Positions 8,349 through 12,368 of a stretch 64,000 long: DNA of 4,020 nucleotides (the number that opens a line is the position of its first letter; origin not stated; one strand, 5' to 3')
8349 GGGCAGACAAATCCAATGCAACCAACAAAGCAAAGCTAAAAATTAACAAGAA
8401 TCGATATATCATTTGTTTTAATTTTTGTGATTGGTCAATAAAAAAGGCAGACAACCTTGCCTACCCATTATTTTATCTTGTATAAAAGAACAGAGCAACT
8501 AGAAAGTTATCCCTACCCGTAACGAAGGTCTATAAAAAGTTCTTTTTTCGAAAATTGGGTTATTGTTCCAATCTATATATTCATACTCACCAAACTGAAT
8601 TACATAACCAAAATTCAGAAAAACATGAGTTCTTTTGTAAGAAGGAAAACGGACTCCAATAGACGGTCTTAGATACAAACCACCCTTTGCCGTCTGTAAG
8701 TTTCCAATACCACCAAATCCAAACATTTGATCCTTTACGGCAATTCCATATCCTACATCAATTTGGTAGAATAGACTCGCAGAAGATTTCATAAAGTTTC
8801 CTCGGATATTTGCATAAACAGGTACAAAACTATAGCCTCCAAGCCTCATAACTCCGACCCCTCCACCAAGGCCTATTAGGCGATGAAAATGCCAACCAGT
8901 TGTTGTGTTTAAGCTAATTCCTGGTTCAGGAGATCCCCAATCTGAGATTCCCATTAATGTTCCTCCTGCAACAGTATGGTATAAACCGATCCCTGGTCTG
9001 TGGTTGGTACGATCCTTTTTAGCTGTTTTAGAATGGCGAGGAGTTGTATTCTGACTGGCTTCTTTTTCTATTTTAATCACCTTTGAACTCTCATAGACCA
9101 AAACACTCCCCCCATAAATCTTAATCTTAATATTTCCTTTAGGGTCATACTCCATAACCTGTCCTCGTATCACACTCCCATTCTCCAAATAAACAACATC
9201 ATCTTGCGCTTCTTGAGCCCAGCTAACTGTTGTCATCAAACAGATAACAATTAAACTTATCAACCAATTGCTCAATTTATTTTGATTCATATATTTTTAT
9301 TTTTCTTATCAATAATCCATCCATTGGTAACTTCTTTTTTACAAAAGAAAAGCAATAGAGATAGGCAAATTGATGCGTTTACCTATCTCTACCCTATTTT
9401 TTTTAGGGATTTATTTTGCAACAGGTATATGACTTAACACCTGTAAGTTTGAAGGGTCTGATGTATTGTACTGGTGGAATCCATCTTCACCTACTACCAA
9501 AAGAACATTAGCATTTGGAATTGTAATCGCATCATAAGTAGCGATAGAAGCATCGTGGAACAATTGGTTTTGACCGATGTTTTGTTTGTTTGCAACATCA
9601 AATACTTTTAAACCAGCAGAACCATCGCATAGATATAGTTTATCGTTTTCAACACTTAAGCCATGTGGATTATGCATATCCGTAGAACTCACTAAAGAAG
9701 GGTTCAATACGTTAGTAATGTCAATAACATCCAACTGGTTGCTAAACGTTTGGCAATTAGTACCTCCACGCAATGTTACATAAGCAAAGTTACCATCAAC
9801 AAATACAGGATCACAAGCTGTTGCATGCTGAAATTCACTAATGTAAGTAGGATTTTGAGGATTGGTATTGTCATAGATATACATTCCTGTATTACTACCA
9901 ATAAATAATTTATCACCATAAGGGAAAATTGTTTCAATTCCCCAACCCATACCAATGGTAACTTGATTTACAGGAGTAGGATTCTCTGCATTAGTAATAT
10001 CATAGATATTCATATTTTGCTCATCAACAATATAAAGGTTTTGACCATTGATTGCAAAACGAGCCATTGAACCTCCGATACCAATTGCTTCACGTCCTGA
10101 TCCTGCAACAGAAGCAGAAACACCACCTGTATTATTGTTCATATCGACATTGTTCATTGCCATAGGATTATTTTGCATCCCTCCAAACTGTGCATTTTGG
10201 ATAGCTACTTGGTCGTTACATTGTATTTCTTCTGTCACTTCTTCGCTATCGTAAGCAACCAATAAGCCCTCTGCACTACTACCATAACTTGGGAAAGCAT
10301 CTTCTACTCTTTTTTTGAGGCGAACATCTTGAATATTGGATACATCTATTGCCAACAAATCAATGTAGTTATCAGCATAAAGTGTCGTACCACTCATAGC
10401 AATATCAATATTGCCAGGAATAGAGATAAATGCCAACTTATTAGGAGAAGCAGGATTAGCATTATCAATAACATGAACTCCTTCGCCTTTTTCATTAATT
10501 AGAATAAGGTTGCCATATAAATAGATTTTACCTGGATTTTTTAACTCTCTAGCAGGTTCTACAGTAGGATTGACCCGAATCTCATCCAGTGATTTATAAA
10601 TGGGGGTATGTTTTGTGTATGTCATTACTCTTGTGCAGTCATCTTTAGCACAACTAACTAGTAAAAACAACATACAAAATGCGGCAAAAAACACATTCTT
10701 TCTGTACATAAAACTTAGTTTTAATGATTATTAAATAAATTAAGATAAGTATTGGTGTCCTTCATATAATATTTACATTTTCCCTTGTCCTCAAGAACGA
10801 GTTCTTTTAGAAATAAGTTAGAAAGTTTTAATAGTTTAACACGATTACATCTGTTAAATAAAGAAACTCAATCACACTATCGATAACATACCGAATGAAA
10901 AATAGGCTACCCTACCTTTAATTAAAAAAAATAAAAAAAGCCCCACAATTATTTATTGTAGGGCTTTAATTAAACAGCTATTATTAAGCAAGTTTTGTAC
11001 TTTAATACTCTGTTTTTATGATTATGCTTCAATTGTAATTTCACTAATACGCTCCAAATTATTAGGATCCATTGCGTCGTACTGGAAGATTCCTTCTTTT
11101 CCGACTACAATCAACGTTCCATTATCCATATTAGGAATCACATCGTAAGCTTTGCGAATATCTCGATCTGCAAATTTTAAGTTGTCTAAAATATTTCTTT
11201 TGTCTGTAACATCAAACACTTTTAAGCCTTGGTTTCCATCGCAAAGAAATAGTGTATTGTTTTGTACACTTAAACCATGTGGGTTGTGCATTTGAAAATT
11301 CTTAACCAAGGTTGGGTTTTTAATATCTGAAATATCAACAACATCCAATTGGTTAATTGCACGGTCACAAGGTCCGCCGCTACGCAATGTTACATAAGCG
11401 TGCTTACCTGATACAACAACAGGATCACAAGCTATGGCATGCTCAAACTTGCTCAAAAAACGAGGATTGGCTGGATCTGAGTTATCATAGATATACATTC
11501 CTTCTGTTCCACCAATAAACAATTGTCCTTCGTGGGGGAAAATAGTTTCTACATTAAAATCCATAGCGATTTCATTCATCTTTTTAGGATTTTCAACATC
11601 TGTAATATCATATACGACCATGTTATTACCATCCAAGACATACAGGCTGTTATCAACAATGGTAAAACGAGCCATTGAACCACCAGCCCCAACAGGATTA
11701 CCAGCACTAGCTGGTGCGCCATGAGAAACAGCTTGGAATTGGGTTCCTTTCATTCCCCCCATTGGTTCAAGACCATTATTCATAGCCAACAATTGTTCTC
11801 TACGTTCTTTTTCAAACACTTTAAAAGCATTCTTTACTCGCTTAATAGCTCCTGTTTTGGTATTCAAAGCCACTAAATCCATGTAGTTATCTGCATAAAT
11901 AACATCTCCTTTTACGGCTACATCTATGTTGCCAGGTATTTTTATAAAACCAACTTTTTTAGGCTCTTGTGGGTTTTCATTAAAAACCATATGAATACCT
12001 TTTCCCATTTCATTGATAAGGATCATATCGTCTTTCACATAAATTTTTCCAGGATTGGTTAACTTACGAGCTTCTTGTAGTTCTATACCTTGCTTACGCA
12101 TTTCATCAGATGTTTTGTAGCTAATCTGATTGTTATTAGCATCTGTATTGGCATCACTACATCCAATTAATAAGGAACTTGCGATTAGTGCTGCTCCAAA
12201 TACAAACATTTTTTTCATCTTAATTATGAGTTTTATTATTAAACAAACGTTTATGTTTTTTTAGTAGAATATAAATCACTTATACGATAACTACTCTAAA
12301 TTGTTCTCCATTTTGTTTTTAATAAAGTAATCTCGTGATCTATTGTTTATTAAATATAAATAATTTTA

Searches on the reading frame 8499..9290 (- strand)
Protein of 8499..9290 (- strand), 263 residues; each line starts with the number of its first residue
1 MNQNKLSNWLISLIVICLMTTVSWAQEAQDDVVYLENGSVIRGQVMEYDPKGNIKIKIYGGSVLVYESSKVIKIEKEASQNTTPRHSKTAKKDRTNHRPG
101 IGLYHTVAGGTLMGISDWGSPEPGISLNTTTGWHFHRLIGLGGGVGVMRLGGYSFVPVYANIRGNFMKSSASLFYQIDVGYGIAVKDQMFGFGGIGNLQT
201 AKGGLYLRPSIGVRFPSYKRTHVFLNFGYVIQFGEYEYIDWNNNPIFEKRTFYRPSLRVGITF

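Call 10: search_protein_families(library=pfam, proteins=[window:8499-9290:-])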
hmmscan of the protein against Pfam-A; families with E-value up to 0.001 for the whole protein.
window:8499-9290:- (263 aa): 0 families

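Call 18: find_encoding_contigs(protein=window:8499-9290:-, flank=5000, max_places=8)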
Protein window:8499-9290:- (263 aa): 1 contig read that carries it; 1 place shown.
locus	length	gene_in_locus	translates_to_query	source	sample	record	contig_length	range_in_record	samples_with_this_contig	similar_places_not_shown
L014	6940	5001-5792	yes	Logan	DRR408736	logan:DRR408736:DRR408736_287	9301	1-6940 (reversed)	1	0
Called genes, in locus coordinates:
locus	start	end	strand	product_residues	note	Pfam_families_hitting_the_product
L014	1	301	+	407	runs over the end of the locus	PF00144:Beta-lactamase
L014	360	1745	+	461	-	PF26314:MptA_B_family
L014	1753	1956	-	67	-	-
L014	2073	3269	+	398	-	PF08309:LVIVD (faint)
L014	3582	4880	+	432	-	PF08309:LVIVD (faint)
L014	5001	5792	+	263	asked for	-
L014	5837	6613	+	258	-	-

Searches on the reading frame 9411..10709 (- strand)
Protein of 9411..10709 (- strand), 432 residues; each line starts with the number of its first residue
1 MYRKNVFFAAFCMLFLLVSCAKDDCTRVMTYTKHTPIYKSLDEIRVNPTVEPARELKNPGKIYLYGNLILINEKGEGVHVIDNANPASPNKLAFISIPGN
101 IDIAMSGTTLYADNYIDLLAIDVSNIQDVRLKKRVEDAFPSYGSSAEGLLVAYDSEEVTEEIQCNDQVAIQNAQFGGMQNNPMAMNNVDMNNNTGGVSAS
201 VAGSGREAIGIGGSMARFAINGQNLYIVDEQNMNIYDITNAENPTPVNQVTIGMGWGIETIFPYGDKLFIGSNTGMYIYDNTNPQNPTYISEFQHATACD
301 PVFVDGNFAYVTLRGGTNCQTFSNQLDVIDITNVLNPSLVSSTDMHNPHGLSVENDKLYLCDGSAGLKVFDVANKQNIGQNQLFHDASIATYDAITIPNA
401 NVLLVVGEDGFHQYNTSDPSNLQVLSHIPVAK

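Call 10: search_protein_families(library=pfam, proteins=[window:9411-10709:-])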
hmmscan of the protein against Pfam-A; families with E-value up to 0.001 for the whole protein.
window:9411-10709:- (432 aa): 2 families
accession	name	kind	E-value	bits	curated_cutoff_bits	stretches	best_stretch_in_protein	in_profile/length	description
PF08309.17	LVIVD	-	1.7e-06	27.7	20.2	0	302-343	7-40/42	LVIVD repeat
PF09826.15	Beta_propel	-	0.00049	19.5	22.4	0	221-346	20-112/495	Beta propeller domain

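Call 40: find_homologous_proteins(query=window:9411-10709:-, max_evalue=1e-40)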
Query window:9411-10709:- (432 aa): 4115 proteins with E <= 1e-40 among 8000 candidates; the best 120 are listed.
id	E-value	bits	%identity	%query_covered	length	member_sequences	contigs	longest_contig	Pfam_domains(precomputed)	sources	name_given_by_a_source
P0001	3.8e-290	980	100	100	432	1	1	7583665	PF08309.18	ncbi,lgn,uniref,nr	ncbi:LVIVD repeat-containing protein [Aureispira anguillae]|uniref:LVIVD repeat-containing protein n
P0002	1.2e-225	767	78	100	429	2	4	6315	PF08309.18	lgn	-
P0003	2.0e-225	767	77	100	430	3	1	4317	PF08309.18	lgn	-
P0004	4.0e-224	762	77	100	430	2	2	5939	PF08309.18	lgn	-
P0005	2.8e-223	760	76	100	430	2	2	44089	PF08309.18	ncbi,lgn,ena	-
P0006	3.6e-221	753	75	100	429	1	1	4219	PF08309.18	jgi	jgi:hypothetical protein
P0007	1.7e-220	750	76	100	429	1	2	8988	PF08309.18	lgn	-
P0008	1.6e-219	747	76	100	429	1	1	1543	PF08309.18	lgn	-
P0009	1.1e-217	741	75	100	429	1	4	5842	PF08309.18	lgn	-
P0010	2.0e-217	740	75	100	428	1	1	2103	PF08309.18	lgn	-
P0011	7.8e-217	738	75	100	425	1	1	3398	PF08309.18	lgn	-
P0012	5.3e-216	736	75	100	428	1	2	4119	PF08309.18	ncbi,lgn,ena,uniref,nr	ncbi:MAG: Unknown protein [uncultured Aureispira sp.]|uniref:LVIVD repeat-containing protein n=1 Tax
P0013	1.5e-215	734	75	100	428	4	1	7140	PF08309.18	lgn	-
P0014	2.0e-215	734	74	100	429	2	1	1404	PF08309.18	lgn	-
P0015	2.9e-215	733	74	100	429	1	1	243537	PF08309.18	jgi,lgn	jgi:hypothetical protein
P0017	4.8e-195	667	67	100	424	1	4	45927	PF08309.18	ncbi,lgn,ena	-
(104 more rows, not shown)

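Call 41: find_encoding_contigs(protein=P0005, flank=6000, max_places=3)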
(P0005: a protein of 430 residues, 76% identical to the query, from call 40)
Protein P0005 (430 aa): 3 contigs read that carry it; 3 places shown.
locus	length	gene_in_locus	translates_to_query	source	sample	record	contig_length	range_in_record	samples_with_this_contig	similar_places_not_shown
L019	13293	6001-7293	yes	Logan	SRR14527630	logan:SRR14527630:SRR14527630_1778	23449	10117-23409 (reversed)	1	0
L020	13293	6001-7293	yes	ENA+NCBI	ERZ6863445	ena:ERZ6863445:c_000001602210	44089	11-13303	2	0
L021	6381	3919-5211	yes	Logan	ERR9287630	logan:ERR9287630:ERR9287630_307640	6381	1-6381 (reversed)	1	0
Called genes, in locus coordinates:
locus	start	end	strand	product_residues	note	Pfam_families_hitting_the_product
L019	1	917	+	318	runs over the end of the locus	?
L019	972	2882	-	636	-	PF00082:Peptidase_S8, PF18962:Por_Secre_tail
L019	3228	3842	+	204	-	PF03031:NIF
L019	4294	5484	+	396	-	PF08309:LVIVD (faint)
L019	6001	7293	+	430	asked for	PF08309:LVIVD (faint)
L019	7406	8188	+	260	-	-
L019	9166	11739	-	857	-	PF00041:fn3 (faint), PF16656:Pur_ac_phosph_N (faint), PF00629:MAM, PF13573:SprB, PF18962:Por_Secre_tail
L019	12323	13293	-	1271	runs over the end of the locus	PF20009:GEVED, PF00041:fn3 (weak), PF00932:LTD, PF13573:SprB, PF18962:Por_Secre_tail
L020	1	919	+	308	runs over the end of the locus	?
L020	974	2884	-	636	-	PF00082:Peptidase_S8, PF18962:Por_Secre_tail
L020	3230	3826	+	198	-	PF03031:NIF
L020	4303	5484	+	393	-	PF08309:LVIVD (faint)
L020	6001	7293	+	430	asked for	PF08309:LVIVD (faint)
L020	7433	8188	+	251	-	-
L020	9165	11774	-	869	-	PF00041:fn3 (faint), PF16656:Pur_ac_phosph_N (faint), PF00629:MAM, PF13573:SprB, PF18962:Por_Secre_tail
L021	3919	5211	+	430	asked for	PF08309:LVIVD (faint)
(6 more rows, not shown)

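Call 42: find_encoding_contigs(protein=P0015, flank=6000, max_places=3)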
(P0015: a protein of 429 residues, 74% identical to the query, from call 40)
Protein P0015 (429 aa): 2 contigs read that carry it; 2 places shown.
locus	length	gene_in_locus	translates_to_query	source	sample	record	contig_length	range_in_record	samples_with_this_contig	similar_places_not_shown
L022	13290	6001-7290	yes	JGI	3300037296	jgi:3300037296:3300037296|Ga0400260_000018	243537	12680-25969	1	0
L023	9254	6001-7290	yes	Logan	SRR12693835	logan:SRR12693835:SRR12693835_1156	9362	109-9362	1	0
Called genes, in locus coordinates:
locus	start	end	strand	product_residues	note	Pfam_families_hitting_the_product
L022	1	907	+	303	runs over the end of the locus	-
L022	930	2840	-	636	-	PF00082:Peptidase_S8, PF18962:Por_Secre_tail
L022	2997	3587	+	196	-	PF03031:NIF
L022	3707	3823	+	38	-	-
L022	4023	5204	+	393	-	PF08309:LVIVD (faint)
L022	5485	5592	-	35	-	-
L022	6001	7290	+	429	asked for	PF08309:LVIVD (faint)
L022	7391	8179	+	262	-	-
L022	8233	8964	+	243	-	-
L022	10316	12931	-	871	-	PF00041:fn3 (faint), PF00629:MAM, PF13573:SprB, PF18962:Por_Secre_tail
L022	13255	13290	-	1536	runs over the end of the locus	PF20009:GEVED, PF00041:fn3, PF00041:fn3 (weak), PF00629:MAM (weak), PF00041:fn3 (weak), PF00932:LTD, PF13573:SprB, PF18962:Por_Secre_tail, +1 more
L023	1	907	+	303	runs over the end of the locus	-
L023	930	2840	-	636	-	PF00082:Peptidase_S8, PF18962:Por_Secre_tail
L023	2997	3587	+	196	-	PF03031:NIF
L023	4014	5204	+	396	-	PF08309:LVIVD (faint)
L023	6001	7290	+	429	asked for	PF08309:LVIVD (faint)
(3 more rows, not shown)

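Call 46: find_encoding_contigs(protein=P0017, flank=6000, max_places=2)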
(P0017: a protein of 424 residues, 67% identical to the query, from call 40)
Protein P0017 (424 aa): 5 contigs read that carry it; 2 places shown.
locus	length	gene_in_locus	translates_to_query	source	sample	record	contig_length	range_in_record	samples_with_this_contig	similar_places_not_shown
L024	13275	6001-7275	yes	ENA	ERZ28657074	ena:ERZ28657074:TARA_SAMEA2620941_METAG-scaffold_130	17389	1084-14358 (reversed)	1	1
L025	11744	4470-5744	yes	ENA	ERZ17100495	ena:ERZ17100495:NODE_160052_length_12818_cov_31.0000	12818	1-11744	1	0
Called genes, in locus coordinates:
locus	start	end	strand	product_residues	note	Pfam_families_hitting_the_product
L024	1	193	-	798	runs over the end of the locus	PF13715:CarbopepD_reg_2, PF18939:DUF5686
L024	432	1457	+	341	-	PF00520:Ion_trans, PF07885:Ion_trans_2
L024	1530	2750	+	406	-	PF00144:Beta-lactamase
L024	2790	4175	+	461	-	PF26314:MptA_B_family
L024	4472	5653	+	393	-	PF08309:LVIVD (faint)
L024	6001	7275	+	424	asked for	PF08309:LVIVD (faint)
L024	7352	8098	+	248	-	-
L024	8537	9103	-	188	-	PF01797:Y1_Tnp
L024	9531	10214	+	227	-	PF03006:HlyIII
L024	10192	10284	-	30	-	-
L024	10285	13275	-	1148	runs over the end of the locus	PF19081:Ig_7, PF18962:Por_Secre_tail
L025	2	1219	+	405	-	?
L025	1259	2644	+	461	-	PF26314:MptA_B_family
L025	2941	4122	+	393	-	PF08309:LVIVD (faint)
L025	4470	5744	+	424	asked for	PF08309:LVIVD (faint)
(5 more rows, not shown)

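Call 47: find_encoding_contigs(protein=P0007, flank=6000, max_places=2)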
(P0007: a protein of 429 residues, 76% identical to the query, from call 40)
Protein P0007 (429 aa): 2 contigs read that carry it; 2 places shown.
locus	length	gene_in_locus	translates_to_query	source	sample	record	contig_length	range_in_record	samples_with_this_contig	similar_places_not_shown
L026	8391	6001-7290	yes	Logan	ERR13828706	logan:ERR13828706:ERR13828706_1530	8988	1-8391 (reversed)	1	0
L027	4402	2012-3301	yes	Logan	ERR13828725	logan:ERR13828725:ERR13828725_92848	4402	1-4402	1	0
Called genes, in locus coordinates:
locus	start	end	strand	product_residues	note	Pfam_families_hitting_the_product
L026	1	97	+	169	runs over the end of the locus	PF08570:DUF1761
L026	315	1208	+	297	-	-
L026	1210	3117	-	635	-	PF00082:Peptidase_S8, PF18962:Por_Secre_tail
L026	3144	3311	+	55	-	-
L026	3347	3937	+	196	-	PF03031:NIF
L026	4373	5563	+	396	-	PF09826:Beta_propel (faint), PF08309:LVIVD (faint)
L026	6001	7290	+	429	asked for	PF08309:LVIVD (faint)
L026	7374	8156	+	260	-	-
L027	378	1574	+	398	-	PF09826:Beta_propel (faint), PF08309:LVIVD (faint)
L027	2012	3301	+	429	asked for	PF08309:LVIVD (faint)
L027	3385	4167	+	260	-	-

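Call 48: find_encoding_contigs(protein=P0013, flank=6000, max_places=2)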
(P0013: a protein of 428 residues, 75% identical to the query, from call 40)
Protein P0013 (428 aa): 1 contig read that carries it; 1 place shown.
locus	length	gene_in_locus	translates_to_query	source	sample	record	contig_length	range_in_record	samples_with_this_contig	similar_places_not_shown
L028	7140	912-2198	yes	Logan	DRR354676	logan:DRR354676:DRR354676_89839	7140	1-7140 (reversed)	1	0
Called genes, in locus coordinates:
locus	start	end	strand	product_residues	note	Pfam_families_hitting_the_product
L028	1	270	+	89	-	?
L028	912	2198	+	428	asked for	PF08309:LVIVD (faint)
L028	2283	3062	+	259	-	-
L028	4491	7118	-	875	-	PF00041:fn3 (faint), PF16656:Pur_ac_phosph_N (faint), PF00629:MAM, PF13573:SprB, PF18962:Por_Secre_tail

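Call 59: find_encoding_contigs(protein=P0002, flank=6000, max_places=4)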
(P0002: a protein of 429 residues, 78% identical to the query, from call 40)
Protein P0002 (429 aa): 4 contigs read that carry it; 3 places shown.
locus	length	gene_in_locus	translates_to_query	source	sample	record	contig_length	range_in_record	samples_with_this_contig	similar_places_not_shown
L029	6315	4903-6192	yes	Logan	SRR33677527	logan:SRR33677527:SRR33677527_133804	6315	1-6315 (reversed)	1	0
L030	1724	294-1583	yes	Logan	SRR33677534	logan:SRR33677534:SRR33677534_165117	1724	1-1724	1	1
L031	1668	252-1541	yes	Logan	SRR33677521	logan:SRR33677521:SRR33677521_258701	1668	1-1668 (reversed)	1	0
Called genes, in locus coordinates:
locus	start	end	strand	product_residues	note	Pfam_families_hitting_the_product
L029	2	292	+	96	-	?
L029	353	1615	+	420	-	PF00144:Beta-lactamase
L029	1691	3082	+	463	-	PF26314:MptA_B_family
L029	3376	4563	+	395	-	PF08309:LVIVD (faint)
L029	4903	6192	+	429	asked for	PF08309:LVIVD (faint)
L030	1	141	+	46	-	?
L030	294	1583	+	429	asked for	PF08309:LVIVD (faint)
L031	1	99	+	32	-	?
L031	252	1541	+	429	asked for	PF08309:LVIVD (faint)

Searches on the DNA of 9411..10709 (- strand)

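Call 43: search_rna_families(sources=[L019, L020, L021, L022, L023], threshold=evalue, max_evalue=0.0001)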
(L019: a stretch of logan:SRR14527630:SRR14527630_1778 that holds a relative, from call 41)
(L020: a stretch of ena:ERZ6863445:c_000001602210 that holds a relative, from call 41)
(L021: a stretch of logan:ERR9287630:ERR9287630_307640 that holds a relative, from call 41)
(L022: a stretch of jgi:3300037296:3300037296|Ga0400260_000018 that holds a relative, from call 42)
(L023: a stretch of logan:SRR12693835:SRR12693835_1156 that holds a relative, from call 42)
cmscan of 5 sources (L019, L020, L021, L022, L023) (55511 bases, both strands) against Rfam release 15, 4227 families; matches with E-value up to 0.0001: 6.
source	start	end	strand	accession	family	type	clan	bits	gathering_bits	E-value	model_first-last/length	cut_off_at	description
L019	8889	8991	+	RF04183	Bacteroidales_small_SRP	Gene;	CL00003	53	55.2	8.4e-08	1-107/107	no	Bacteroidales small SRP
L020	8888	8990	+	RF04183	Bacteroidales_small_SRP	Gene;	CL00003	53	55.2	8.4e-08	1-107/107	no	Bacteroidales small SRP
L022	9874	9976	+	RF04183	Bacteroidales_small_SRP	Gene;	CL00003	52.6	55.2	1e-07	1-107/107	no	Bacteroidales small SRP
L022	9208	9310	+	RF04183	Bacteroidales_small_SRP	Gene;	CL00003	51.8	55.2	1.7e-07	1-107/107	no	Bacteroidales small SRP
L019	8409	8511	+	RF04183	Bacteroidales_small_SRP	Gene;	CL00003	49.8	55.2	5.4e-07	1-107/107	no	Bacteroidales small SRP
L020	8410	8512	+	RF04183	Bacteroidales_small_SRP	Gene;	CL00003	49.8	55.2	5.4e-07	1-107/107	no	Bacteroidales small SRP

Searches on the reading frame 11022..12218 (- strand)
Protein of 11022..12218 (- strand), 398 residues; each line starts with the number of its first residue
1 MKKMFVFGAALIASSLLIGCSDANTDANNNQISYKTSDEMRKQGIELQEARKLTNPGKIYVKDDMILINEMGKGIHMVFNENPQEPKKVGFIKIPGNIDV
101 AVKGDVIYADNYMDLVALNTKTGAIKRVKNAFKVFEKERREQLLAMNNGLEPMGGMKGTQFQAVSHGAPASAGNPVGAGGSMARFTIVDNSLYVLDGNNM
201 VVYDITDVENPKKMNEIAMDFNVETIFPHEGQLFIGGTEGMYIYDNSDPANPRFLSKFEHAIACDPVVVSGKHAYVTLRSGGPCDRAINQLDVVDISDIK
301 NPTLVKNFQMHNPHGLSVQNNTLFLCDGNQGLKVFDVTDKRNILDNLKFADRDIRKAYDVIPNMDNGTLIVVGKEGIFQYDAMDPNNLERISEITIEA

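Call 36: search_protein_families(library=pfam, proteins=[window:11022-12218:-])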
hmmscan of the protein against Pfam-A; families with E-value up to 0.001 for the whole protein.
window:11022-12218:- (398 aa): 2 families
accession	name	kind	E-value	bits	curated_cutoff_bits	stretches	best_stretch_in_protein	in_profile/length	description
PF08309.17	LVIVD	-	5.6e-07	29.2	20.2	0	267-308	7-40/42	LVIVD repeat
PF09826.15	Beta_propel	-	3.2e-05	23.4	22.4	0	190-312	22-113/495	Beta propeller domain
